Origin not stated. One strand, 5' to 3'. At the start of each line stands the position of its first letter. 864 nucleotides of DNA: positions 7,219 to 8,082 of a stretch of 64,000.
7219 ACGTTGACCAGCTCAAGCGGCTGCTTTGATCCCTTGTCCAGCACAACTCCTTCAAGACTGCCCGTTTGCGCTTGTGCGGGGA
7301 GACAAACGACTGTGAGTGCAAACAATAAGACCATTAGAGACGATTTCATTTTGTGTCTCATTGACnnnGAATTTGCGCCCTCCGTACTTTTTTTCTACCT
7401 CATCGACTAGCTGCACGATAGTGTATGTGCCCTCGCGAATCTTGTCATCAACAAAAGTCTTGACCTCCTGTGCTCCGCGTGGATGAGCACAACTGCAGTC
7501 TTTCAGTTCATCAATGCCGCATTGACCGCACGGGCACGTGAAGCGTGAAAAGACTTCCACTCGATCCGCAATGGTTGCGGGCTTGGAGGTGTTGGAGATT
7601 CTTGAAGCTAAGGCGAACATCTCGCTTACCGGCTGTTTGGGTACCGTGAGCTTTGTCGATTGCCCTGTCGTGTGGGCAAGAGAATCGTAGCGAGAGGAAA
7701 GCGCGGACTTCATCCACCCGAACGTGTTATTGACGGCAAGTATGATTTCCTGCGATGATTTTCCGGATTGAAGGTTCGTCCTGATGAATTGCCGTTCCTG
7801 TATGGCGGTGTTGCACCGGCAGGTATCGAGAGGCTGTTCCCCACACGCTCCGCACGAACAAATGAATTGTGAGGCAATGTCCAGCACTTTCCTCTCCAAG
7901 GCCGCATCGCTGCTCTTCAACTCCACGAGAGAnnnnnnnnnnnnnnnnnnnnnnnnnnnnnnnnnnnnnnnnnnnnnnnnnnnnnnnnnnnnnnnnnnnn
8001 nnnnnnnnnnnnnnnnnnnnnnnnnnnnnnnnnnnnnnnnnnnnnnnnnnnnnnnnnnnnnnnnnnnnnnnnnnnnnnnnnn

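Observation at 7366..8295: Double zinc-ribbon membrane protein with two PCYCGC-like Cys modules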

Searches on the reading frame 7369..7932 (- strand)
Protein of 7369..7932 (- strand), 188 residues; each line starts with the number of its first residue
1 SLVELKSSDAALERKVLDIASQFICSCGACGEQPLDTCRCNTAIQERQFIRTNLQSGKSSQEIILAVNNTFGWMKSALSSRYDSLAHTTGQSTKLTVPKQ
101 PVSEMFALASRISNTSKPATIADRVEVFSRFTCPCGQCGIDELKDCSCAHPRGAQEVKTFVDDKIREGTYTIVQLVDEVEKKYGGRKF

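Call 33: search_solved_structures(query=A2, max_evalue=10, show_alignments=4)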
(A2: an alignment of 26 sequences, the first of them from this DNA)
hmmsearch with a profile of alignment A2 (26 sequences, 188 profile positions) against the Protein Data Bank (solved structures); distinct sequences matched with E-value up to 10: 2.
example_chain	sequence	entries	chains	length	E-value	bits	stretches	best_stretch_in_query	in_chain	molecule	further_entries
2hl7_A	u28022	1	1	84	0.015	18.5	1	27-73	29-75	Cytochrome C-type biogenesis protein CcmH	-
2kw0_A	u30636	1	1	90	0.19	14.8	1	27-74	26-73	CcmH protein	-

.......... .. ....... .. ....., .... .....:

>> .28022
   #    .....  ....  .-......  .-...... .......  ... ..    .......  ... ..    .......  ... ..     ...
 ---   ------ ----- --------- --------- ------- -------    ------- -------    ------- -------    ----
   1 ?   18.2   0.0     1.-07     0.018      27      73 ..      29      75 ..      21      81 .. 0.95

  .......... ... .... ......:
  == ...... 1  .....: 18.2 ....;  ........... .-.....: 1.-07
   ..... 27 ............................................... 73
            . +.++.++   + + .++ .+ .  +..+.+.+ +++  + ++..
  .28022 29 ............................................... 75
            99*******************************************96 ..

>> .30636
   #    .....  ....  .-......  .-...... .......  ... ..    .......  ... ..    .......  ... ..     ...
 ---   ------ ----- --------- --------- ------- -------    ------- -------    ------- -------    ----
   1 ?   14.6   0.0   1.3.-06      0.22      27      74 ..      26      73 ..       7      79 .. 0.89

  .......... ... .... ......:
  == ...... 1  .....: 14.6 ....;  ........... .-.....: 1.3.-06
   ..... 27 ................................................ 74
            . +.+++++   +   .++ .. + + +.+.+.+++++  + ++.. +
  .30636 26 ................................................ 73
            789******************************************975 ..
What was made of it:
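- On CcmH (PF03918): C148-G-A-C151 aligns with the CcmH C-P-K-C (call 33), and module 2 has C256-G-Q-C259.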

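Call 37: find_related_loci(query=A2, collection=genome_contigs, flank=8000)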
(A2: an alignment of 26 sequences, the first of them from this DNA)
Query A2 (188 aa) in genome_contigs; peptide patterns used: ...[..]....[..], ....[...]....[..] (x = any residue, [..] = any of these).
148 stretches matched a pattern; 54 encode a relative of the query (tblastn E <= 1e-3); 53 distinct loci.
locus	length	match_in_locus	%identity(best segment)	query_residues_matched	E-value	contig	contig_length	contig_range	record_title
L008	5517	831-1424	56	2-188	2e-70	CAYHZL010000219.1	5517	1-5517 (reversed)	MAG TPA_asm: uncultured Chitinophagaceae bacterium isolate ERP119705_co16_460 genome assembly, contig: NODE_11706_length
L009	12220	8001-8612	54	2-188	2e-70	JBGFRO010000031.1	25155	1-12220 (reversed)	MAG: Bacteroidota bacterium isolate BA1A45.2019.Bin.33 NODE_2199_length_25155_cov_11.927179, whole genome shotgun sequen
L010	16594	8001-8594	56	2-188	5e-70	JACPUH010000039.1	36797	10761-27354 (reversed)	MAG: Ignavibacteriales bacterium isolate NC_groundwater_753_Ag_S-0.1um_55_13 JBCH_GD18_4_SO1_S176_scaffold_346139, whole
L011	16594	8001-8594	55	2-188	1e-69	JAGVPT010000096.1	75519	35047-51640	MAG: Bacteroidetes bacterium isolate DeMMO3_9 c_000000036349, whole genome shotgun sequence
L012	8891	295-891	54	2-188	2e-69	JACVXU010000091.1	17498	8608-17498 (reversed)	MAG: Bacteroidetes bacterium isolate B4_bin.17 scaffold_1023, whole genome shotgun sequence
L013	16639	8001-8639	49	2-188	6e-68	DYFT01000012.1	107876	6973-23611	MAG TPA_asm: Ignavibacterium album isolate BE2011_53_18 Afr_mines_BE2011_65_length_107876_cov_7_875442, whole genome sho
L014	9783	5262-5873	53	2-188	5e-68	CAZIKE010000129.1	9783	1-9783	MAG TPA_asm: uncultured Chitinophagales bacterium isolate SRP290908_co1_392 genome assembly, contig: NODE_10122_length_9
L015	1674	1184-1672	62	2-164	2e-68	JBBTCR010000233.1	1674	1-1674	MAG: Bacteroidota bacterium isolate H43-bin226_1 H43_bin226_1_000000000233, whole genome shotgun sequence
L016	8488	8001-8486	60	2-163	7e-66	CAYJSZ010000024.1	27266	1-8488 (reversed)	MAG TPA_asm: uncultured Ignavibacteriaceae bacterium isolate ERP125453_co1_265 genome assembly, contig: NODE_1515_length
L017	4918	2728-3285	52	2-188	8e-65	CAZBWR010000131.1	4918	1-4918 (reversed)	MAG TPA_asm: uncultured Chitinophagales bacterium isolate SRP287453_co1_248 genome assembly, contig: NODE_34125_length_4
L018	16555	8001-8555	55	2-186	5e-64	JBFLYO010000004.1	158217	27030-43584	MAG: Bacteroidota bacterium isolate MAG087 MAG087_4, whole genome shotgun sequence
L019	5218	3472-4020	52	4-187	3e-64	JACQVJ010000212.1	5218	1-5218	MAG: Ignavibacteriae bacterium isolate NC_groundwater_1460_Ag_S-0.65um_52_13 S_p65_S5_coassembly_k141_3232422, whole gen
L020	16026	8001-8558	53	2-188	4e-65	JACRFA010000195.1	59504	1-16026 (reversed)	MAG: Ignavibacteriae bacterium isolate NC_groundwater_1713_Pr3_B-0.1um_53_10 SR-2_scaffold_141_2571090, whole genome sho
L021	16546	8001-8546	52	3-188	1e-61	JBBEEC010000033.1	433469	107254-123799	MAG: Bacteroidota bacterium isolate LejiaF_53_86 Lejia_F_24_length_433469_cov_48, whole genome shotgun sequence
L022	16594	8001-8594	50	2-187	1e-61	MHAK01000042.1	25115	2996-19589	MAG: Ignavibacteria bacterium RIFCSPLOWO2_12_FULL_56_21 rifcsplowo2_12_scaffold_1908, whole genome shotgun sequence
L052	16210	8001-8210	47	8-186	8e-13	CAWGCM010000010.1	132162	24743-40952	MAG: uncultured delta proteobacterium isolate MFD03804.bin.2.142 genome assembly, contig: contig_24417, whole genome sho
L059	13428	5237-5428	38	16-186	5e-10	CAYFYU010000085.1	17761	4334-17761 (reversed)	MAG TPA_asm: uncultured Spirochaetota bacterium isolate ERP108616_co2_14 genome assembly, contig: NODE_4947_length_17761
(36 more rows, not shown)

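Call 38: search_protein_representatives(alignment_id=A2)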
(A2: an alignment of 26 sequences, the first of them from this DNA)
Query: 26 sequences, 188 profile positions. Proteins with E-value up to 0.001 (for the whole library): 653; up to 1e-10: 309; up to 1e-30: 72. The best 150 are listed.
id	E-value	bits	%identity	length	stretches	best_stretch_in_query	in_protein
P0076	8.1e-78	276.9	-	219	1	2-188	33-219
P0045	1.6e-77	275.9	-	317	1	2-188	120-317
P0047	6.3e-77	274.0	-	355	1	2-187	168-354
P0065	3.1e-75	268.5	-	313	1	2-187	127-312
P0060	1.9e-74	266.0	-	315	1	2-188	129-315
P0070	9.6e-74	263.7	-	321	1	2-187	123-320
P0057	1.5e-73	263.1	-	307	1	3-187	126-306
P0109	2.1e-73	262.5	-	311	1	2-188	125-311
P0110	4.2e-69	248.5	-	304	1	2-187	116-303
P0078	4.4e-69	248.5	-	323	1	2-187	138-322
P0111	9.7e-68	244.1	-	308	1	2-188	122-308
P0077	1.0e-67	244.0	-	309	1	2-187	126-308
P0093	3.7e-66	238.9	-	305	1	3-187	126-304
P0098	3.9e-66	238.8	-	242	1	3-187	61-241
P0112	5.0e-66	238.5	-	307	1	3-187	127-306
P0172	4.1e-29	118.1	-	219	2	3-88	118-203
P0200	6.9e-24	101.1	-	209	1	8-83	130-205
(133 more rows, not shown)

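Call 40: search_protein_families(library=pfam, alignment_id=A3, max_evalue=0.01)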
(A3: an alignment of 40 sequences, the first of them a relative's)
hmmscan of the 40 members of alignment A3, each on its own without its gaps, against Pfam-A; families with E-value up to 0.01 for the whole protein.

A. member 1, P0172 (219 aa): 6 families
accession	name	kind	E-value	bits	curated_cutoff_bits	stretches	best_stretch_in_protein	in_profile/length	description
PF13240.11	Zn_Ribbon_1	-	4.6e-13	48.9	25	2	3-24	1-22/23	zinc-ribbon domain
PF12773.13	DZR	-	1.3e-09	38.5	27.3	1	4-50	1-45/45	Double zinc ribbon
PF03918.19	CcmH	-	2.6e-08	33.7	25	1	113-187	11-83/143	Cytochrome C biogenesis protein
PF24463.1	DUF7577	-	1.4e-06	28.2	28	2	30-53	3-26/27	Domain of unknown function (DUF7577)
PF13248.11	Zn_ribbon_3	-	4e-06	26.5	27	2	32-51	5-24/26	zinc-ribbon domain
PF18912.6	DZR_2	-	0.0037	17.5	27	1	3-49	9-55/56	Double zinc ribbon domain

B. families by the number of members that match (of 40 scanned): 23 families
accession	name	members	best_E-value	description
PF03918.19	CcmH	34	2.2e-09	Cytochrome C biogenesis protein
PF13240.11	Zn_Ribbon_1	26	8.8e-16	zinc-ribbon domain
PF12773.13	DZR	25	6.4e-15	Double zinc ribbon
PF13248.11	Zn_ribbon_3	19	2.7e-11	zinc-ribbon domain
PF24463.1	DUF7577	16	1.1e-10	Domain of unknown function (DUF7577)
PF18912.6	DZR_2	12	1.5e-05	Double zinc ribbon domain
PF00641.23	Zn_ribbon_RanBP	7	9e-06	Zn-finger in Ran binding protein and others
PF24460.1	DUF7575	6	2.9e-07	Domain of unknown function (DUF7575)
PF17032.10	Zn_ribbon_15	4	0.00048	zinc-ribbon family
PF10571.15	UPF0547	3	7.8e-05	Uncharacterised protein family UPF0547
PF09297.16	Zn_ribbon_NUD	3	0.00011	NADH pyrophosphatase zinc ribbon domain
PF14803.11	Zn_ribbon_Nudix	3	0.00015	Nudix N-terminal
PF05033.22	Pre-SET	2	0.00093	Pre-SET motif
PF09889.16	DUF2116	2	0.001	Probable treble clef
PF14952.11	zf-tcix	1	3e-05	Putative treble-clef, zinc-finger, Zn-binding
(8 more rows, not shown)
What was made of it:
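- On CcmH (PF03918): Relatives do pass: P0172 scores 33.7 bits, and 34 of 40 match at E<=0.01 (call 40).
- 34 of 40 more distant relatives match PF03918, with a best E of 2.2e-9 (call 40).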

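Call 51: search_protein_families(library=pfam, proteins=[L059:4853-5437:+, L059:7913-8413:+, L059:8426-9046:+, L059:9043-10197:+, L052:5106-5675:+, L052:7809-8219:+, L052:8233-8820:+, L052:4395-4859:+, L059:5495-5899:+, L059:3543-4517:-], max_evalue=0.1)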
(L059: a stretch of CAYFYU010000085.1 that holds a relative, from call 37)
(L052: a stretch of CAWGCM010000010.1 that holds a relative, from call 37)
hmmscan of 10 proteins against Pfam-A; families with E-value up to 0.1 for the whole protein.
L059:4853-5437:+ (194 aa): 10 families
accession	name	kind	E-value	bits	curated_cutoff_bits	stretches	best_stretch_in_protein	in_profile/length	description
PF13240.11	Zn_Ribbon_1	-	9.4e-11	41.6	25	2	29-51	1-23/23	zinc-ribbon domain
PF12773.13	DZR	-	1.1e-09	38.7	27.3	1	3-48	1-45/45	Double zinc ribbon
PF18912.6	DZR_2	-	0.00019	21.6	27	2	2-47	9-55/56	Double zinc ribbon domain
PF13248.11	Zn_ribbon_3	-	0.00033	20.5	27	1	2-21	4-23/26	zinc-ribbon domain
PF03918.19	CcmH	-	0.0033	17.1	25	1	125-194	23-87/143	Cytochrome C biogenesis protein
PF17032.10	Zn_ribbon_15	-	0.0098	17.1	28.9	1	28-48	53-73/73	zinc-ribbon family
PF11722.13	zf-TRM13_CCCH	-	0.021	14.9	20.9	0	31-44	12-25/29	CCCH zinc finger in TRM13 protein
PF14803.11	Zn_ribbon_Nudix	-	0.051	14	25.6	0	15-25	1-11/34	Nudix N-terminal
PF24460.1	DUF7575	-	0.073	12.9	28.5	2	30-51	6-27/28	Domain of unknown function (DUF7575)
PF13070.11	DUF3934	-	0.091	13.7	25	0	62-80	24-42/42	Protein of unknown function (DUF3934)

L059:7913-8413:+ (166 aa): 1 family
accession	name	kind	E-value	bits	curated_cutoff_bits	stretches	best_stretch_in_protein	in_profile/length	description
PF03918.19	CcmH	-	1.9e-19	69.8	25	1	33-134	28-126/143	Cytochrome C biogenesis protein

L059:8426-9046:+ (206 aa): 10 families
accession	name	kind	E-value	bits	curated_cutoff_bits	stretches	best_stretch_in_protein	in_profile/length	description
PF12773.13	DZR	-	1e-20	74.1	27.3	3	152-195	1-45/45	Double zinc ribbon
PF13240.11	Zn_Ribbon_1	-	4.7e-17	61.6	25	3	176-197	1-22/23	zinc-ribbon domain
PF13248.11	Zn_ribbon_3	-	7.2e-13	47.9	27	3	177-196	5-24/26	zinc-ribbon domain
PF17032.10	Zn_ribbon_15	-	2.8e-08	34.9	28.9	1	124-145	52-73/73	zinc-ribbon family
PF18912.6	DZR_2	-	4.9e-06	26.7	27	3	124-169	7-55/56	Double zinc ribbon domain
PF24460.1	DUF7575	-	2.5e-05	24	28.5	1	125-148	4-27/28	Domain of unknown function (DUF7575)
PF14803.11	Zn_ribbon_Nudix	-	0.0006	20.1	25.6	0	189-199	1-11/34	Nudix N-terminal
PF24463.1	DUF7577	-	0.00077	19.5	28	0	127-148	5-26/27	Domain of unknown function (DUF7577)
PF11682.14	Zn_ribbon_11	-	0.0044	17.1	24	1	172-198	3-28/37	Probable zinc-ribbon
PF04438.22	zf-HIT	-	0.042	14.1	24.7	1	164-192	3-25/30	HIT zinc finger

L059:9043-10197:+ (384 aa): 2 families
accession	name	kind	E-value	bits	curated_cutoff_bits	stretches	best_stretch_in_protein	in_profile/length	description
PF13620.12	CarboxypepD_reg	-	0.0017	19.1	32.3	1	32-86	1-50/82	Carboxypeptidase regulatory-like domain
PF13715.12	CarbopepD_reg_2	-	0.06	13.8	32.2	0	63-99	23-59/88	CarboxypepD_reg-like domain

L052:5106-5675:+ (189 aa): 2 families
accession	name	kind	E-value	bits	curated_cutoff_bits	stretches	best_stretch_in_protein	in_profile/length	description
PF10080.14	FtrD-like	-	8.5e-31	106.5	26.3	1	82-183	2-101/101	Membrane iron-sulfur containing protein FtrD-like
PF13913.12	zf-C2HC_2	-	0.015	15.4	27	1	136-148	5-17/25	zinc-finger of a C2HC-type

L052:7809-8219:+ (136 aa): 1 family
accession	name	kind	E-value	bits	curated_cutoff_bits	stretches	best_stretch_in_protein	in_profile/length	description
PF03918.19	CcmH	-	3.2e-05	23.7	25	1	65-135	21-86/143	Cytochrome C biogenesis protein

L052:8233-8820:+ (195 aa): 10 families
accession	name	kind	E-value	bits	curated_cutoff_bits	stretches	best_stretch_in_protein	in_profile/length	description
PF00578.27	AhpC-TSA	-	4.4e-28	98.2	26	1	62-171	7-122/124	AhpC/TSA family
PF08534.16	Redoxin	-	1.1e-26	93.9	26.6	1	63-181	9-139/148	Redoxin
PF13905.12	Thioredoxin_8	-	1.9e-14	54.2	27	1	80-170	1-94/94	Thioredoxin-like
PF13098.12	Thioredoxin_2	-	2.7e-10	40.9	27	1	80-176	5-93/104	Thioredoxin-like domain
PF00085.26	Thioredoxin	-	7.3e-09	36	23.5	1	81-131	19-68/103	Thioredoxin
PF02630.20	SCO1-SenC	-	8.1e-05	23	22.8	1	64-142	5-89/134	SCO1/SenC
PF00255.25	GSHPx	-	0.049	13.7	27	1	64-118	5-58/108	Glutathione peroxidase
PF14595.12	Thioredoxin_9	-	0.053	13.9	25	0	77-108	38-69/129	Thioredoxin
PF12382.13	Peptidase_A2_2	-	0.071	13.6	27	0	91-151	76-136/137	Retrotransposon peptidase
PF13899.12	Thioredoxin_7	-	0.072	13.7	27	0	79-135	16-74/83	Thioredoxin-like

L052:4395-4859:+ (154 aa): 1 family
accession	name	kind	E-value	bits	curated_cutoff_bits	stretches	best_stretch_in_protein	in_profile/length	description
PF20130.4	DUF6520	-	0.1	13.5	25.4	0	28-86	11-61/83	Family of unknown function (DUF6520)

L059:5495-5899:+ (134 aa): 1 family
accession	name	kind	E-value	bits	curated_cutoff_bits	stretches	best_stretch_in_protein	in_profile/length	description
PF03100.22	CcmE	-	1e-30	106.4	24.6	1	36-132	2-98/99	CcmE domain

L059:3543-4517:- (324 aa): 1 family
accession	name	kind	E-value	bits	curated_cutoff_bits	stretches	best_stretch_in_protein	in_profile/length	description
PF18705.7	DUF5643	-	0.096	13.1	34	0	241-311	26-98/115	Family of unknown function (DUF5643)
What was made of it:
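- A TlpA-like redoxin sits next to a single-module relative (call 51).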

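Call 69: find_homologous_proteins(query=L059:7913-8413:+, max_evalue=0.001)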
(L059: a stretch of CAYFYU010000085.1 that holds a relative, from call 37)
Query L059:7913-8413:+ (166 aa): 67 proteins with E <= 0.001 among 146 candidates.
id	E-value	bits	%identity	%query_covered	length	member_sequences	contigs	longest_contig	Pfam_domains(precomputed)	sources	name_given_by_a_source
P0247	2.9e-100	350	100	96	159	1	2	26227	PF03918.20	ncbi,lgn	-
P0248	5.3e-75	268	83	87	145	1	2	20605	PF03918.20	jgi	jgi:cytochrome c-type biogenesis protein CcmH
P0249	1.1e-71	257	72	96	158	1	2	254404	PF03918.20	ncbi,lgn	-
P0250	1.0e-56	209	58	96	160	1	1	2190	PF03918.20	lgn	-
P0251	1.0e-55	205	58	96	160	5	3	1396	PF03918.20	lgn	-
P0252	2.8e-55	204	58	96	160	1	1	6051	PF03918.20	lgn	-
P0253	3.4e-55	204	59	96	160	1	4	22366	PF03918.20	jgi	jgi:cytochrome c-type biogenesis protein CcmH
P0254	2.5e-54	201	62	96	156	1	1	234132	PF03918.20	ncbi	ncbi:MAG: cytochrome c-type biogenesis protein [bacterium]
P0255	8.8e-54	199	61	89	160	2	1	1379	PF03918.20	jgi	jgi:cytochrome c-type biogenesis protein CcmH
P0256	2.2e-53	198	58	96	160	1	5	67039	PF03918.20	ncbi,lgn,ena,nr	ncbi:MAG TPA: hypothetical protein ENI15_07085 [Spirochaetes bacterium]|nr:hypothetical protein [Spi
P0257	9.2e-53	196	58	92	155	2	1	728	PF03918.20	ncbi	-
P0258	2.1e-52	195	57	96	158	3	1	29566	PF03918.20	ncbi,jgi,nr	ncbi:MAG: hypothetical protein GXP33_02485 [Spirochaetes bacterium]|nr:hypothetical protein [Spiroch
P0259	3.5e-52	194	57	93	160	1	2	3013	PF03918.20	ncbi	-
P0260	8.8e-52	193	57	96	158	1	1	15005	PF03918.20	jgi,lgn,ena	-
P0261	1.4e-51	192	55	93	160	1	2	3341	PF03918.20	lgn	-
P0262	3.3e-49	184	50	96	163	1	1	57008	PF03918.20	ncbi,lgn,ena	-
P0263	7.1e-49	183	54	94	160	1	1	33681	PF03918.20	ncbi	-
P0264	1.0e-48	183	57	88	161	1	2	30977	PF03918.20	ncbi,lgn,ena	-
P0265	3.3e-48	181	52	94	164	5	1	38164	PF03918.20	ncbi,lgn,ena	-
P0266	3.9e-46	174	53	90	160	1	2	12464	PF03918.20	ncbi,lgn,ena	-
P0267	1.6e-45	172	53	95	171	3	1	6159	PF03918.20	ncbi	-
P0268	2.4e-45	172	51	89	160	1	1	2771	PF03918.20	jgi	jgi:cytochrome c-type biogenesis protein CcmH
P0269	3.0e-45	171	53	89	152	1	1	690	PF03918.20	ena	-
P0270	5.4e-45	171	53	95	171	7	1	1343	PF03918.20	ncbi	-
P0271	3.8e-44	168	49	96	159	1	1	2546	PF03918.20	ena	-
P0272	8.5e-42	160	51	88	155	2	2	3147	PF03918.20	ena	-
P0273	3.9e-41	158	51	84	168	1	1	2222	PF03918.20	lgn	-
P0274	3.2e-40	155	60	73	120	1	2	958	PF03918.20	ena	-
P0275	1.4e-36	143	51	59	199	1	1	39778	PF03918.20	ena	-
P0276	1.9e-35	140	46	86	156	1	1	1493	PF03918.20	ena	-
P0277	5.0e-34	135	47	80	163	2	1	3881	PF03918.20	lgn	-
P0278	8.7e-33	131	43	83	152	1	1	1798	PF03918.20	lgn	-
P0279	3.6e-32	129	43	94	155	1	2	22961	PF03918.20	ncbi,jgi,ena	-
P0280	8.1e-32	128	45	89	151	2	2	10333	PF03918.20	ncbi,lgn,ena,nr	ncbi:MAG: cytochrome c-type biogenesis protein CcmH [Candidatus Latescibacteria bacterium]|nr:cytoch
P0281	2.3e-31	126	45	83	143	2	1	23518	PF03918.20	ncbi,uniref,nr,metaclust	ncbi:MAG: hypothetical protein A3F84_19420 [Candidatus Handelsmanbacteria bacterium RIFCSPLOWO2_12_F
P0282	2.7e-31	126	42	92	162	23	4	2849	PF03918.20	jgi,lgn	-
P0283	4.6e-31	125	44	80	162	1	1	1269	PF03918.20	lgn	-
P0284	1.3e-30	124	44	90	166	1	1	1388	PF03918.20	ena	-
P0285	3.0e-29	119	41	82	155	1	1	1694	PF03918.20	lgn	-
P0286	3.3e-29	119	43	83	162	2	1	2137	PF03918.20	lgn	-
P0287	8.3e-29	118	45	93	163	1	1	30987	PF03918.20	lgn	-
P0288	8.5e-28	115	44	93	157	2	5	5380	PF03918.20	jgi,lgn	-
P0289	2.8e-27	113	39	80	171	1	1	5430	PF03918.20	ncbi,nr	ncbi:MAG: cytochrome c-type biogenesis protein CcmH [Nitrospinae bacterium]|nr:cytochrome c-type bio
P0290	3.8e-27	113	46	63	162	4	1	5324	PF03918.20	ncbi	-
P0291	5.3e-27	112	42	93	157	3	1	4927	PF03918.20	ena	-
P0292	1.7e-26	111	42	96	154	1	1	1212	PF03918.20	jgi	jgi:cytochrome c-type biogenesis protein CcmH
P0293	1.8e-26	110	43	81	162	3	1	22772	PF03918.20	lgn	-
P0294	2.7e-26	110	42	93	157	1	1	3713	PF03918.20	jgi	-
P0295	3.6e-26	109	53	61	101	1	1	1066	PF03918.20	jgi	jgi:cytochrome c-type biogenesis protein CcmH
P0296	1.1e-25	108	43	77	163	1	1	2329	PF03918.20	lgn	-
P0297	1.5e-25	107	42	78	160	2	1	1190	PF03918.20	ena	-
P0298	2.2e-25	107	43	79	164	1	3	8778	PF03918.20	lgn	-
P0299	3.6e-25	106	37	95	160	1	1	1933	PF03918.20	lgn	-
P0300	6.5e-25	105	43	75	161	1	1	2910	PF03918.20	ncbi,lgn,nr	ncbi:MAG: cytochrome c-type biogenesis protein CcmH [Chloroflexi bacterium]|nr:cytochrome c-type bio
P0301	2.4e-24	104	40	78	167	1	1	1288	PF03918.20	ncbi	-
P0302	2.8e-24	103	41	75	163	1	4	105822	PF03918.20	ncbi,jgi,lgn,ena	-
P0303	5.8e-24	102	38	78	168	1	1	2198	PF03918.20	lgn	-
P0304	5.9e-24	102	40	78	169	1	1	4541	PF03918.20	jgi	-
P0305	2.5e-23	100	39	75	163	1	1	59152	PF03918.20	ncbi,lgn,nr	ncbi:MAG: cytochrome c-type biogenesis protein CcmH [Chloroflexi bacterium]|nr:cytochrome c-type bio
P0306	2.6e-23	100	43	80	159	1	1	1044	PF03918.20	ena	-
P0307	1.3e-19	88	33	90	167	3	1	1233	PF03918.20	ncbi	-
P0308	1.4e-17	82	39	70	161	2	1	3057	PF03918.20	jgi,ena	-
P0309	1.9e-16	78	33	81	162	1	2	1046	PF03918.20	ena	-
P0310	2.5e-15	74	32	80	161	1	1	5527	PF03918.20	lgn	-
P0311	2.8e-15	74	41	61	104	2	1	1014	PF03918.20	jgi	jgi:cytochrome c-type biogenesis protein CcmH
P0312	1.3e-14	72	36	96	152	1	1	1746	PF03918.20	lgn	-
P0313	4.9e-14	70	37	66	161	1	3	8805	PF03918.20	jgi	jgi:cytochrome c-type biogenesis protein CcmH/NrfF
